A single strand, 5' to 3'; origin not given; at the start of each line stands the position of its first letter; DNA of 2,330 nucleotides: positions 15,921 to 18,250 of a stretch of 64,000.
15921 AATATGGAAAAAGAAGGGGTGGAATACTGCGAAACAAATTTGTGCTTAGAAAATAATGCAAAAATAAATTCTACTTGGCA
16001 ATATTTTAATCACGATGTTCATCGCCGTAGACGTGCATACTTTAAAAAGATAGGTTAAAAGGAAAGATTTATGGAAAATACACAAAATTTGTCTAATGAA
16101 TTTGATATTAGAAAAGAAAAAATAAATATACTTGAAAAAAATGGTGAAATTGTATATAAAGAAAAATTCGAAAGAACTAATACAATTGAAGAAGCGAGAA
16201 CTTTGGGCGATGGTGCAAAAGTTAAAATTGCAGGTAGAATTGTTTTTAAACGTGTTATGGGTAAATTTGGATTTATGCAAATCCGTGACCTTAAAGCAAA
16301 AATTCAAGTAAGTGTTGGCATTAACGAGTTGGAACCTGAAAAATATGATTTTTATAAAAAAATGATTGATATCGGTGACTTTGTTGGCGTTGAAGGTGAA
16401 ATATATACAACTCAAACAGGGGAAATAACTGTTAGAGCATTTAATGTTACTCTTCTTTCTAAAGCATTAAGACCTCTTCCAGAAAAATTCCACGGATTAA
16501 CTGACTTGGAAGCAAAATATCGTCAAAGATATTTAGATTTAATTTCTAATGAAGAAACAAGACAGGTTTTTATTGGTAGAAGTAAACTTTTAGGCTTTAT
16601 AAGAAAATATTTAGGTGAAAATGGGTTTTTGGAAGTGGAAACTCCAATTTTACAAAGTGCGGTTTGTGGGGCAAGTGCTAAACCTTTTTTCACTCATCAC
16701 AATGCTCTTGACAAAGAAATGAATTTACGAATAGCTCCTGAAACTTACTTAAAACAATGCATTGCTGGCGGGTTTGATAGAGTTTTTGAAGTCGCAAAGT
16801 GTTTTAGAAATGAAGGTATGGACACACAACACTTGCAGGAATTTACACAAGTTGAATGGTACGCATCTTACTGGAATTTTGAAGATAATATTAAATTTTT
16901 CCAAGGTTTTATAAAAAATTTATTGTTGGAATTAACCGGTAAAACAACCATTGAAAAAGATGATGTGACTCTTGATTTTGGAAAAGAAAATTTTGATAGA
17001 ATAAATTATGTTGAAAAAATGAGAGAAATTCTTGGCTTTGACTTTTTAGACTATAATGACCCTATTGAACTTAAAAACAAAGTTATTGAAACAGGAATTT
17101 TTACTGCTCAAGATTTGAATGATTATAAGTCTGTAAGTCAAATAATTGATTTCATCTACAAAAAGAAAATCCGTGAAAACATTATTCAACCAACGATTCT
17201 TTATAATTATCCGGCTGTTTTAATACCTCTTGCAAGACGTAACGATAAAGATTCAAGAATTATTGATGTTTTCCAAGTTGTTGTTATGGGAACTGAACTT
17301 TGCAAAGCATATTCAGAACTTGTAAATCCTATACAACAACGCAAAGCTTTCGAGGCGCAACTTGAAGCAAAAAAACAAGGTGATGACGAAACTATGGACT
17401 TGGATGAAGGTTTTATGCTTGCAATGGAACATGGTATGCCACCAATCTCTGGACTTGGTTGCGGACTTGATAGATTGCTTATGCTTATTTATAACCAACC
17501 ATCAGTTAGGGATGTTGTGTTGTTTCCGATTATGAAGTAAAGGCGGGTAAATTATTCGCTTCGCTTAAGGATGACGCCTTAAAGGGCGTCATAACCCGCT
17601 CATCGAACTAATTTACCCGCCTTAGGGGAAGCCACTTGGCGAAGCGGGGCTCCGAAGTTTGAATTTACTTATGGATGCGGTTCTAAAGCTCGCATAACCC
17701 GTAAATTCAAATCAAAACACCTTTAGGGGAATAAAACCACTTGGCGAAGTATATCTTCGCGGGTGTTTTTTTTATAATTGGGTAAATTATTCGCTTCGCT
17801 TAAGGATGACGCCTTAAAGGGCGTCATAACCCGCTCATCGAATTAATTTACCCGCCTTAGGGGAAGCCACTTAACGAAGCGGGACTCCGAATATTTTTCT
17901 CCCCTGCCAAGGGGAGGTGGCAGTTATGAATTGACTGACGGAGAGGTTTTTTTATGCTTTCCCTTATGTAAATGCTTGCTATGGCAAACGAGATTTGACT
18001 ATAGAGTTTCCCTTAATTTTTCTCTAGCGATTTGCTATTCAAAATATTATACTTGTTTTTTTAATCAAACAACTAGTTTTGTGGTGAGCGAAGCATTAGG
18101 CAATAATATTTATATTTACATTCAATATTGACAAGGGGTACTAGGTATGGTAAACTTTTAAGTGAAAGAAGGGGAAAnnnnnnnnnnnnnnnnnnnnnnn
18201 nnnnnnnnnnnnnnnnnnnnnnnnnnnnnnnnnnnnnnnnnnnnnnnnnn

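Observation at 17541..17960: Three tandem GC-rich structured repeat units directly after lysS, with compensatory stem changes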

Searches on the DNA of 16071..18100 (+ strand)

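Call 4: search_rna_families(source=window, start=17400, end=18100, threshold=evalue, max_evalue=10, show_alignments=3)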
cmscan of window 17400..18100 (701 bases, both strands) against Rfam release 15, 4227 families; matches with E-value up to 10: 3.
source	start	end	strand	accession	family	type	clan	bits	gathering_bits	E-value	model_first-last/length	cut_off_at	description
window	17704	17737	-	RF01341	CRISPR-DR30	Gene; CRISPR;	-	18.6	50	1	1-38/38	no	CRISPR RNA direct repeat element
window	18047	18082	-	RF00522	PreQ1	Cis-reg; riboswitch;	-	13.1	39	9.2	1-45/45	no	PreQ1 (pre queuosine) riboswitch aptamer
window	17547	17653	+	RF02033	HEARO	Gene;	-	11.3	83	9.6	1-211/211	no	HNH endonuclease-associated RNA and ORF (HEARO) RNA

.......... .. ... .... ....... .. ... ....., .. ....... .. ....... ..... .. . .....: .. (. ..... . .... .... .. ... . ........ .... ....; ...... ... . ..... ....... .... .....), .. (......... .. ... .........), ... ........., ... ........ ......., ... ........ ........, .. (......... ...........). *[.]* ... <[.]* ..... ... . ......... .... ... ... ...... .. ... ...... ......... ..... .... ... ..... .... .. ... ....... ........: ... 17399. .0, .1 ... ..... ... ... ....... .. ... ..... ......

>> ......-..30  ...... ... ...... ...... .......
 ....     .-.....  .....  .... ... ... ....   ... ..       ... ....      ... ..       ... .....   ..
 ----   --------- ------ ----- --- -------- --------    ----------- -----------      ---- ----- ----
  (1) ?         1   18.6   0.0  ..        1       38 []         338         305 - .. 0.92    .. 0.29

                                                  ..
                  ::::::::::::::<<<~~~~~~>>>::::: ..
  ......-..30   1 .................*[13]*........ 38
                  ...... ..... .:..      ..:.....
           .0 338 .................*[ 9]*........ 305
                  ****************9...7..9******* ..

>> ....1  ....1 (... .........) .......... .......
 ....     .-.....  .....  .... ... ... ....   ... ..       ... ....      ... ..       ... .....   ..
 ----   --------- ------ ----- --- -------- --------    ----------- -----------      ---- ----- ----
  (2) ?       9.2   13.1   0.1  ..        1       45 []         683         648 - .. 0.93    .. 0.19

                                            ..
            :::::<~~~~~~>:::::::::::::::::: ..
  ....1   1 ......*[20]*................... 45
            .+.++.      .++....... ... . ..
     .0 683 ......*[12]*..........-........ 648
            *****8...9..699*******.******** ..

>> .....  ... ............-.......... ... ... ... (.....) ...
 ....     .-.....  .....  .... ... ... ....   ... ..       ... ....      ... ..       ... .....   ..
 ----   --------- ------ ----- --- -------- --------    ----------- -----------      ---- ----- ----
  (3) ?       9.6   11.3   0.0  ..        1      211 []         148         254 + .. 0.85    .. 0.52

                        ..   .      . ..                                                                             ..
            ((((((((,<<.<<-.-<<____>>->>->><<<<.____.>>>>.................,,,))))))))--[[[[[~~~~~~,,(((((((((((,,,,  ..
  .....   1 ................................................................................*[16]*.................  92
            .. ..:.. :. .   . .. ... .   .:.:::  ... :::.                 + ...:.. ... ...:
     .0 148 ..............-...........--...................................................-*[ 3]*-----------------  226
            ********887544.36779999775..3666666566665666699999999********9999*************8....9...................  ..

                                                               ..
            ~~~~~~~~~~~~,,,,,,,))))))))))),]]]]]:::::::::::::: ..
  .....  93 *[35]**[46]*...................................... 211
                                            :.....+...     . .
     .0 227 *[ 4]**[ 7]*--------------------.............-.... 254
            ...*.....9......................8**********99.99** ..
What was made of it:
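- A weak cmscan alignment of unit A to HEARO (11.3 bits, E = 9.6) pairs the basal stem and matches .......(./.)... (call 4).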

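Call 45: search_rna_families(sources=[L128, L131, L133, L135, L136, L137, L139, L142, L143, L147], threshold=gathering)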
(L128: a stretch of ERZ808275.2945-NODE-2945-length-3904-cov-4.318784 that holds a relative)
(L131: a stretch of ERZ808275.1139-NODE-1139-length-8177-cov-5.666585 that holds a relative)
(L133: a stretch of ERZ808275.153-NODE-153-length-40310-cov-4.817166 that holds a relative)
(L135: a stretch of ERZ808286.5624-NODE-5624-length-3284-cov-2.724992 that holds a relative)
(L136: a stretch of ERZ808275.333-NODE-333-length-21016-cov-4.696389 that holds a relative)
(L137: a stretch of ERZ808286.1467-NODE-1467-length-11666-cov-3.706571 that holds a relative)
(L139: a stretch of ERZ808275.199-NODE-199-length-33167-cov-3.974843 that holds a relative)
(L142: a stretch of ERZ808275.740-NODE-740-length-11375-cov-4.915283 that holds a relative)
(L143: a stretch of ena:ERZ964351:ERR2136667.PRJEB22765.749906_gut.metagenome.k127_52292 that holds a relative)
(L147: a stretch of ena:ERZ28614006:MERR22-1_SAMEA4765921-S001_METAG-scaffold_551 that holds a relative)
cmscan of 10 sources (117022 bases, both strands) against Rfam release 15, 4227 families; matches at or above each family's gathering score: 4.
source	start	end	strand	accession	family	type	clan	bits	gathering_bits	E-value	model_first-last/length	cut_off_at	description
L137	11140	11213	+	RF00005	tRNA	Gene; tRNA;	CL00001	69.6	29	7.4e-13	1-71/71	no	tRNA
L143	7712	7785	+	RF00005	tRNA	Gene; tRNA;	CL00001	58.2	29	9.9e-10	1-71/71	no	tRNA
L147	7707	7780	+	RF00005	tRNA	Gene; tRNA;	CL00001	58.2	29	9.9e-10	1-71/71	no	tRNA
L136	435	513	+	RF00005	tRNA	Gene; tRNA;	CL00001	51.5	29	7.3e-08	1-71/71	no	tRNA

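Call 60: build_rna_model(alignment_id=A3)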
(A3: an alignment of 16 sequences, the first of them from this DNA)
Model R1 built from alignment A3 (16 sequences, 59 columns); structure: RNAalifold consensus.
model positions 51; base pairs 15; branch points 1; effective number of sequences 3.54; information 1.086 bits per position. Calibrated on 0.2 Mb of random sequence (short: E-values are rough).
structure used (alignment columns):
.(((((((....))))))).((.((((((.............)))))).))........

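Call 61: search_with_rna_model(model_id=R1, sources=[window, L143, L144, L145, L146, L147, L148, L149, L127], max_evalue=1, show_alignments=0)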
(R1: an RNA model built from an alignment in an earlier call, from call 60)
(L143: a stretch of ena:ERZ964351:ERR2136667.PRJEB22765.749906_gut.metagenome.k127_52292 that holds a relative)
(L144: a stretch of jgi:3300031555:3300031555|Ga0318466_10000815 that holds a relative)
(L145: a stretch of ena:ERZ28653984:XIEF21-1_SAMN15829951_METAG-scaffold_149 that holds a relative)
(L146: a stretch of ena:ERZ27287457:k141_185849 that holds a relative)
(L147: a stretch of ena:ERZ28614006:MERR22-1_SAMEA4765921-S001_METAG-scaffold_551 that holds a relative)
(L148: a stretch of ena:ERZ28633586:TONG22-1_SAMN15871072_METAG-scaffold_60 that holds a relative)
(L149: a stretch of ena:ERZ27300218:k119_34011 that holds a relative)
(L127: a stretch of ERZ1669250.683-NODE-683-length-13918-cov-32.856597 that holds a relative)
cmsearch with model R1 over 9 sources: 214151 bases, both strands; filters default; matches with E-value up to 1: 12.
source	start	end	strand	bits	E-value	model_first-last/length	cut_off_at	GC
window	17898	17948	+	71.9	5.2e-20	1-51/51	no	0.55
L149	2747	2798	+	65.5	5.3e-18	1-51/51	no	0.46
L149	2637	2685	+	52.7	5.1e-14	1-51/51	no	0.53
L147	12437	12498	-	32.2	1.2e-07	1-51/51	no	0.48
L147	12194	12239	+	29.4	8.6e-07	1-51/51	no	0.61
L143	19694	19744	-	28.8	1.4e-06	1-51/51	no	0.59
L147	12317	12365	+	28.4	1.8e-06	1-51/51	no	0.61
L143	14537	14583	-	27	4.8e-06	1-51/51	no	0.64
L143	21386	21446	+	23.2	7.3e-05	1-51/51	no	0.43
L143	14368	14429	+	20.9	0.00038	1-51/51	no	0.42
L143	19562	19612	+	19.5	0.001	1-51/51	no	0.53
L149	2739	2766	-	12.6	0.14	1-51/51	no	0.57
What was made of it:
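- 17898..17953 (+): X module: hairpin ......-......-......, then TGGC, a variable hairpin, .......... and T7. It is probably the last lysS terminator. Covariance model R1 scores 71.9 bits, E = 5e-20 (call 61).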

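Call 62: search_with_rna_model(model_id=R1, sources=[window, L128, L131, L133, L136, L137, L139, L142, L143, L147, L149], max_evalue=0.001, make_alignment=true)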
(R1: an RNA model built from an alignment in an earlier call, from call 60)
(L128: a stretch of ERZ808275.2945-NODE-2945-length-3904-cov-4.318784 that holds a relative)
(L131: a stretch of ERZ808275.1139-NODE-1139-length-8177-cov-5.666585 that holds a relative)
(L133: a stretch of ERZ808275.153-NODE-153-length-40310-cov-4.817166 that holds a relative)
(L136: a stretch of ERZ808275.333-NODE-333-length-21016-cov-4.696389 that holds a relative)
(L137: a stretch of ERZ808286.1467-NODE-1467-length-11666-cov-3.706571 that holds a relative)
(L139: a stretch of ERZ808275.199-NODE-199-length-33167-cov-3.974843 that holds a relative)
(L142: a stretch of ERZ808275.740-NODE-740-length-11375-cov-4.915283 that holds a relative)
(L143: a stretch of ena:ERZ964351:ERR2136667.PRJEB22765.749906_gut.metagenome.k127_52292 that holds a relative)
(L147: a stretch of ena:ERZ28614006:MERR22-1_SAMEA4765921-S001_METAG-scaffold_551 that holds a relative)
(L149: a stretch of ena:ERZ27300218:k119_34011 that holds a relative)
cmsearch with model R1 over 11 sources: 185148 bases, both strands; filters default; matches with E-value up to 0.001: 35.
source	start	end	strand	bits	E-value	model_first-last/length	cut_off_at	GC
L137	7705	7755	-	76.4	1.9e-21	1-51/51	no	0.59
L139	9070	9120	-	75.5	3.6e-21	1-51/51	no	0.57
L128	2037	2086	+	75.1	4.7e-21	1-51/51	no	0.56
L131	7730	7779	+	74.8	5.7e-21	1-51/51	no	0.56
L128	3683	3733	+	73.6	1.3e-20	1-51/51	no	0.57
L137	7614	7663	-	73.3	1.8e-20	1-51/51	no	0.62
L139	2651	2701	-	73.1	1.9e-20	1-51/51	no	0.55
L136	10973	11022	+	72.3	3.4e-20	1-51/51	no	0.58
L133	6960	7009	-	72.3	3.6e-20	1-51/51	no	0.56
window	17898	17948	+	71.9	4.5e-20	1-51/51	no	0.55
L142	10870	10921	+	71.8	5e-20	1-51/51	no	0.5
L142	11152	11201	-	71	8.6e-20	1-51/51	no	0.52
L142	6747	6805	+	70.9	9.3e-20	1-51/51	no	0.53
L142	7049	7100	+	70.8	1e-19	1-51/51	no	0.5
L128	3775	3829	+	69.4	2.9e-19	1-51/51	no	0.51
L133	1447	1501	-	65.5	4.5e-18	1-51/51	no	0.49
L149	2747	2798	+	65.5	4.6e-18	1-51/51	no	0.46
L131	7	53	+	65.4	4.8e-18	1-51/51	no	0.57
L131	95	141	+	65.4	4.8e-18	1-51/51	no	0.57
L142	6930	6988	+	64.8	7.5e-18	1-51/51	no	0.51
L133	14428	14486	+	60.3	1.9e-16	1-51/51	no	0.53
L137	7275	7333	+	60.3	1.9e-16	1-51/51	no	0.53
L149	2637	2685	+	52.7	4.4e-14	1-51/51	no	0.53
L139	9004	9056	-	40.3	3e-10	1-51/51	no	0.49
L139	9307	9355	-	39.1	7e-10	1-51/51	no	0.61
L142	10933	10993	+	38.3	1.3e-09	1-51/51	no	0.49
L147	12437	12498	-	32.2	1e-07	1-51/51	no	0.48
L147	12194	12239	+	29.4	7.4e-07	1-51/51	no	0.61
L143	19694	19744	-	28.8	1.2e-06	1-51/51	no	0.59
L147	12317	12365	+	28.4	1.5e-06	1-51/51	no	0.61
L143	14537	14583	-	27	4.1e-06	1-51/51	no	0.64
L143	21386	21446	+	23.2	6.3e-05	1-51/51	no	0.43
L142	8153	8185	+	22.1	0.00013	1-51/51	no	0.42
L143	14368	14429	+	20.9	0.00033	1-51/51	no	0.42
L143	19562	19612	+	19.5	0.0009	1-51/51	no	0.53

Alignment A5: 35 matches aligned to the model, 86 columns, each read 5' to 3' on its own strand. Consensus structure (alignment columns), stored with it:
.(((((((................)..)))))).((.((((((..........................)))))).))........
